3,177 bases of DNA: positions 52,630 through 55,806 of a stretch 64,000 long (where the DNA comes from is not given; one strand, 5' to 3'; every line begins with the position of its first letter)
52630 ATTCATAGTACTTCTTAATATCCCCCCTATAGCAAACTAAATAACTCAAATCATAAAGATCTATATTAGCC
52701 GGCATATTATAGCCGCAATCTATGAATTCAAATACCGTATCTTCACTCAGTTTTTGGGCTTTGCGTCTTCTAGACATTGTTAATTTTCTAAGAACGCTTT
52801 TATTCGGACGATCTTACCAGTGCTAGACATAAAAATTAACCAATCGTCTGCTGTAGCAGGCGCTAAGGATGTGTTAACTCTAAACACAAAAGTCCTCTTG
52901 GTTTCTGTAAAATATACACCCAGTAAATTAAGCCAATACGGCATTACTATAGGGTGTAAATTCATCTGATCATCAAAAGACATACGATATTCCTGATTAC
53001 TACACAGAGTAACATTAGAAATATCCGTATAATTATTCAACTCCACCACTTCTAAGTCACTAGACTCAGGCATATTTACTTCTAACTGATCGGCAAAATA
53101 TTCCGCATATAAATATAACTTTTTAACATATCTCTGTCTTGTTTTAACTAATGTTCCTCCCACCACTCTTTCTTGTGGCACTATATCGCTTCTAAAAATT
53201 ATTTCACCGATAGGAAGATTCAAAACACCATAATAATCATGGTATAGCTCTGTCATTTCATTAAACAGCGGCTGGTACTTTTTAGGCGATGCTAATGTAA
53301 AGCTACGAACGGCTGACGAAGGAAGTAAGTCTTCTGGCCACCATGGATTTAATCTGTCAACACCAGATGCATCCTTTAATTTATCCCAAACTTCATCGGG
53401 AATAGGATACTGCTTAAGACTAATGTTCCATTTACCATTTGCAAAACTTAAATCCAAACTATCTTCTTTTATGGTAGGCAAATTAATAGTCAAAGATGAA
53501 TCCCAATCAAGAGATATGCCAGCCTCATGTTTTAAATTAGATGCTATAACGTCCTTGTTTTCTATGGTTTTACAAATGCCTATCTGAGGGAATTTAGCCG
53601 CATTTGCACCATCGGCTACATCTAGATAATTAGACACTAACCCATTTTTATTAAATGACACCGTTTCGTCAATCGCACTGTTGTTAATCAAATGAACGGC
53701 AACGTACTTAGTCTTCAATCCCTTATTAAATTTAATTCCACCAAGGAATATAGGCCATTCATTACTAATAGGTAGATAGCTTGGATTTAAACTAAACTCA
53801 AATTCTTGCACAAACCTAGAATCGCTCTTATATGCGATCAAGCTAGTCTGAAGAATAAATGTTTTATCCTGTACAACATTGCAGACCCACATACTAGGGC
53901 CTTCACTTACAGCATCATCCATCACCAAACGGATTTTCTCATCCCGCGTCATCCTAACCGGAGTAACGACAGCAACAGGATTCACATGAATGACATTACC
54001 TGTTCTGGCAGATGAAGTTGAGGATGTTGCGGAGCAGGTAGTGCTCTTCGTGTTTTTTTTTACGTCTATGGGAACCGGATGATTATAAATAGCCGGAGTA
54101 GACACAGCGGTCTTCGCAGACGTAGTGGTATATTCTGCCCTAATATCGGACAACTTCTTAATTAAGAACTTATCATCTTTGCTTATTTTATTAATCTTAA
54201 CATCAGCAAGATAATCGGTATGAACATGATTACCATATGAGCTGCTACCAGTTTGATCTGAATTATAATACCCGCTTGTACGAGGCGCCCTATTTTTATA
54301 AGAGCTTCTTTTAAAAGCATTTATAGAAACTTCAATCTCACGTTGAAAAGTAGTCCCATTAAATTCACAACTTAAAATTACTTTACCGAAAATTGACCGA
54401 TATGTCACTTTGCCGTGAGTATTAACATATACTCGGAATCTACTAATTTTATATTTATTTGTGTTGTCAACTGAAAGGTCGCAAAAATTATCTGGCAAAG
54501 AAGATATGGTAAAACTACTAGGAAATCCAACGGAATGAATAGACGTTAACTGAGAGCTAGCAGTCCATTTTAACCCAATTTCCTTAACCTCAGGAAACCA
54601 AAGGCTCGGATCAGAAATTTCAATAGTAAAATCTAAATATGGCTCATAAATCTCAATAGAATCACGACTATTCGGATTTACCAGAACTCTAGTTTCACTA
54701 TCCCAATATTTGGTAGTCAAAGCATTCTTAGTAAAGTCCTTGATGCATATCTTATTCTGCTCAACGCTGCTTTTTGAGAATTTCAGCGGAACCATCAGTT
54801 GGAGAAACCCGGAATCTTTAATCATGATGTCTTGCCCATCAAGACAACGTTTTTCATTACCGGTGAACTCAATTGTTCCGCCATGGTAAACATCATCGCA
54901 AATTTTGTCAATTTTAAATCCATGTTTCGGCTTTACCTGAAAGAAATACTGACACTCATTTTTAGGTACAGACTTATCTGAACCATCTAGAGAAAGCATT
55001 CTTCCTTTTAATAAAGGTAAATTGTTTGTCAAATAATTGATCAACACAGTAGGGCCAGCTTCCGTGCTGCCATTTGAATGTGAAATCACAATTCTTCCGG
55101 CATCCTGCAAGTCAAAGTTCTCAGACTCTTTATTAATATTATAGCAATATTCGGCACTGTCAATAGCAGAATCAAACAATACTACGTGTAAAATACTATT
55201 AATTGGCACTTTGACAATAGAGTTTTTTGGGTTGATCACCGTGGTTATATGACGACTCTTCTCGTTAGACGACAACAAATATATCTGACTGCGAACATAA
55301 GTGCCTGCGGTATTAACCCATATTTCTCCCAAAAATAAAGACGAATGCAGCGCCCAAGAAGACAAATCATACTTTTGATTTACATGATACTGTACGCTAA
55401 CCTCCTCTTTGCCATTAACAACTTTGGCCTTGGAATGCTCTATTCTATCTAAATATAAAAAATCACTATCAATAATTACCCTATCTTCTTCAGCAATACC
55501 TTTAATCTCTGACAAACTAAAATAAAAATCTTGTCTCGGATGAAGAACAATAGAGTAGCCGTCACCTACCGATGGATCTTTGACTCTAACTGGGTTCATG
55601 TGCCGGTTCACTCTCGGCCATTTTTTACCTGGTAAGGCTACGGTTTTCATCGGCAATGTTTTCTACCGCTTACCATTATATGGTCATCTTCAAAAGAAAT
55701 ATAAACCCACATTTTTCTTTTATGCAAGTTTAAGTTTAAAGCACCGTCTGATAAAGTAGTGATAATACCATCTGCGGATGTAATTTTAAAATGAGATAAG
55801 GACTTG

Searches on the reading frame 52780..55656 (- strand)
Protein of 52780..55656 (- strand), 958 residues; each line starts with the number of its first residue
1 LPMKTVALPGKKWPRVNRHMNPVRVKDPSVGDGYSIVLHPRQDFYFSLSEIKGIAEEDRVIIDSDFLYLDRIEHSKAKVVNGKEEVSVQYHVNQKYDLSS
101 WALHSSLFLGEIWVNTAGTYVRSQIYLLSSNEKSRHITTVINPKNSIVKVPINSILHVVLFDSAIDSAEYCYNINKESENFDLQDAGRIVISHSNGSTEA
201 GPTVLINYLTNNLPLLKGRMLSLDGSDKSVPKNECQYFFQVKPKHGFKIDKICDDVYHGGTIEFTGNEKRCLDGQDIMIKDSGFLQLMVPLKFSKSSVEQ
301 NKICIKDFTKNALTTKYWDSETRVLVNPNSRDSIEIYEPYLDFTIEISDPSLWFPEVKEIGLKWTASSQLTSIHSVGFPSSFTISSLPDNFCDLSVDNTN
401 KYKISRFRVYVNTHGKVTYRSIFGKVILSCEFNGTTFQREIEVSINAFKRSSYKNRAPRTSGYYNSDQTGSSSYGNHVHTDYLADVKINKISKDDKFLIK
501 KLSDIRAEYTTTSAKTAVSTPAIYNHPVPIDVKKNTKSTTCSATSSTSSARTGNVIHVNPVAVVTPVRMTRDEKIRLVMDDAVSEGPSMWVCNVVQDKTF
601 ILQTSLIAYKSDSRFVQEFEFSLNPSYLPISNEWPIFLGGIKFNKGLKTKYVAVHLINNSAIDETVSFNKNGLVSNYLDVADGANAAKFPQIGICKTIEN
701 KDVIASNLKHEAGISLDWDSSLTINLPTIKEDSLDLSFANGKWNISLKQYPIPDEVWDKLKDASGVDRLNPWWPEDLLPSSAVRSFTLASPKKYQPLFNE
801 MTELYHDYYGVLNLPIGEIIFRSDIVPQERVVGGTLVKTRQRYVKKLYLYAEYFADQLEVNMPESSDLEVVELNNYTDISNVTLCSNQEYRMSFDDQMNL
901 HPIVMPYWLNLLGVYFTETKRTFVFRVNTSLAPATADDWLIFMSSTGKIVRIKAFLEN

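Call 16: search_protein_families(library=pfam, proteins=[window:52780-55656:-], max_evalue=0.001)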
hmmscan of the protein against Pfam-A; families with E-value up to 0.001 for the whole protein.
window:52780-55656:- (958 aa): 0 families

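Call 17: search_protein_families(library=phrogs, proteins=[window:52780-55656:-], max_evalue=0.001)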
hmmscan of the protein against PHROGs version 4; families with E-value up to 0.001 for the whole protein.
window:52780-55656:- (958 aa): 0 families

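Call 67: search_dna_similar(query=window:52780-55656:-, collection=phages, mode=protein, max_evalue=0.001, max_rows=10)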
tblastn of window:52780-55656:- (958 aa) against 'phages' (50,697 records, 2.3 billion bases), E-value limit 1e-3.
No match.
